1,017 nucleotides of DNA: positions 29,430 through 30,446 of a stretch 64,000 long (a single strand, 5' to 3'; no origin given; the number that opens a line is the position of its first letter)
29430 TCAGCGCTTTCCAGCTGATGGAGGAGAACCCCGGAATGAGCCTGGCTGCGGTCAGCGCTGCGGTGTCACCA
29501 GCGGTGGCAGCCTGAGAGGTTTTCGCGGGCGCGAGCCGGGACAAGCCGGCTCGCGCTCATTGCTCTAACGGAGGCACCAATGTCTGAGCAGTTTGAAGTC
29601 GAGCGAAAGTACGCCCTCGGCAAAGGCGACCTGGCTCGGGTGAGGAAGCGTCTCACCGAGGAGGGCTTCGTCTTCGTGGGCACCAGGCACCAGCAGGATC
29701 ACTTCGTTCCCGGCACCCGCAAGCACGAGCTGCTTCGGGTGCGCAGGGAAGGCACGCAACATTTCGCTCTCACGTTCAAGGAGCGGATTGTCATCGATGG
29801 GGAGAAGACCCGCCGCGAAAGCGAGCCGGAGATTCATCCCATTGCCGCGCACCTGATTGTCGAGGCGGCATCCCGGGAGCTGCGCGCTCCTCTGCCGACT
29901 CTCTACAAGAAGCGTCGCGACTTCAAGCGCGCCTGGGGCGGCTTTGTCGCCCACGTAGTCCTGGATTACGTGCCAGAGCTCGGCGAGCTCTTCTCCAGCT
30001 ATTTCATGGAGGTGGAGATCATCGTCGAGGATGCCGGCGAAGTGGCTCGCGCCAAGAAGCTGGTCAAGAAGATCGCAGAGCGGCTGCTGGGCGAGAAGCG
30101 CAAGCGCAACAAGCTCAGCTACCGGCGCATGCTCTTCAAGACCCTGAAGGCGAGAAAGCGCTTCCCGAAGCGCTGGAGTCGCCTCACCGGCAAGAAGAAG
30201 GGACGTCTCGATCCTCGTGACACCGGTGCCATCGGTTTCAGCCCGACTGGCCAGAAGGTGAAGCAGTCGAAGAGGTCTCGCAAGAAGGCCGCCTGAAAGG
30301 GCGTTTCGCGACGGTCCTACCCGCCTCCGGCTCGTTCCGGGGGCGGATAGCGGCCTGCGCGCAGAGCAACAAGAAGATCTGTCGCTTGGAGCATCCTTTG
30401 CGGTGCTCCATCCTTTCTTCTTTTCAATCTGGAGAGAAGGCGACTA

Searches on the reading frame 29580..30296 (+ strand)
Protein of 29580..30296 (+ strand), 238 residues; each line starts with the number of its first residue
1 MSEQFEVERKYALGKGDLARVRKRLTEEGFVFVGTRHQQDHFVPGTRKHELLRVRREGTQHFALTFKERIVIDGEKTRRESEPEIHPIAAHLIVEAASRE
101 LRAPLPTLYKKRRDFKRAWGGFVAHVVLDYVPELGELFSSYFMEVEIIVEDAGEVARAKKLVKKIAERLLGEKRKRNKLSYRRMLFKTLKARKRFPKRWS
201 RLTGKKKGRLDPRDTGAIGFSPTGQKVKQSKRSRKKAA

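Call 3: search_protein_families(library=pfam, proteins=[window:29580-30296:+], max_evalue=1)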
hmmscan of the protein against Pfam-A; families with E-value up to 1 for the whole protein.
window:29580-30296:+ (238 aa): 2 families
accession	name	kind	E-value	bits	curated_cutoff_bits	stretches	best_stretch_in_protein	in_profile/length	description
PF01928.26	CYTH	-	5.7e-13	49.5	23.2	1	5-171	2-169/179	CYTH domain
PF16916.11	ZT_dimer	-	0.045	14.2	26.7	0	140-170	33-63/78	Dimerisation domain of Zinc Transporter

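Call 4: search_protein_families(library=ncbifam, proteins=[window:29580-30296:+], max_evalue=1)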
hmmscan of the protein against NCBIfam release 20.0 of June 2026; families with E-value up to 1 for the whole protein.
window:29580-30296:+ (238 aa): 1 family
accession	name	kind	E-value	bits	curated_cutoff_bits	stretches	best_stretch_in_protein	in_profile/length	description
TIGR00318.1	cyaB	equivalog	7.9e-11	42.1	57.95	1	5-183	2-170/174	class IV adenylate cyclase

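Call 6: search_protein_families(library=padloc, proteins=[window:29580-30296:+], max_evalue=1)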
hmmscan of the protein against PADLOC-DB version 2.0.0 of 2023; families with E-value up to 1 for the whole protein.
window:29580-30296:+ (238 aa): 0 families

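Call 7: search_protein_families(library=phrogs, proteins=[window:29580-30296:+], max_evalue=1)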
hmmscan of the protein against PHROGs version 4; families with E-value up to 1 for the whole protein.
window:29580-30296:+ (238 aa): 0 families

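Call 39: search_solved_structures(query=window:29580-30296:+, max_evalue=0.01, show_alignments=2)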
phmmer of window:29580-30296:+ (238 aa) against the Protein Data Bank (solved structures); distinct sequences matched with E-value up to 0.01: 0.

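Call 44: find_related_loci(query=window:29580-30296:+, collection=metagenome_contigs, flank=9000)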
Query window:29580-30296:+ (238 aa) in metagenome_contigs; peptide patterns used: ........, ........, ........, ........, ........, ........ (x = any residue, [..] = any of these).
600 stretches matched a pattern (row limit reached: there are more); 2 encode a relative of the query (tblastn E <= 1e-3); 2 distinct loci.
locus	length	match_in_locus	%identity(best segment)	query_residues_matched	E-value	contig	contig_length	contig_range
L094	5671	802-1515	94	1-238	1e-149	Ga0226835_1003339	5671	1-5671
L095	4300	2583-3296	94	1-238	7e-152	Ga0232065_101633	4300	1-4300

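Call 80: search_protein_families(library=padloc, proteins=[L094:1579-2499:+], max_evalue=0.1)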
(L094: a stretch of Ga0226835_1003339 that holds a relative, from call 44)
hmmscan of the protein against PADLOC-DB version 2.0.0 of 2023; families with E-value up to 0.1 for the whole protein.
L094:1579-2499:+ (306 aa): 0 families

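Call 81: search_solved_structures(query=L094:1579-2499:+, max_evalue=1)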
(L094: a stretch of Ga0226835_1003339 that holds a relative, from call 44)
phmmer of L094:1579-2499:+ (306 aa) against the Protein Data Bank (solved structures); distinct sequences matched with E-value up to 1: 0.
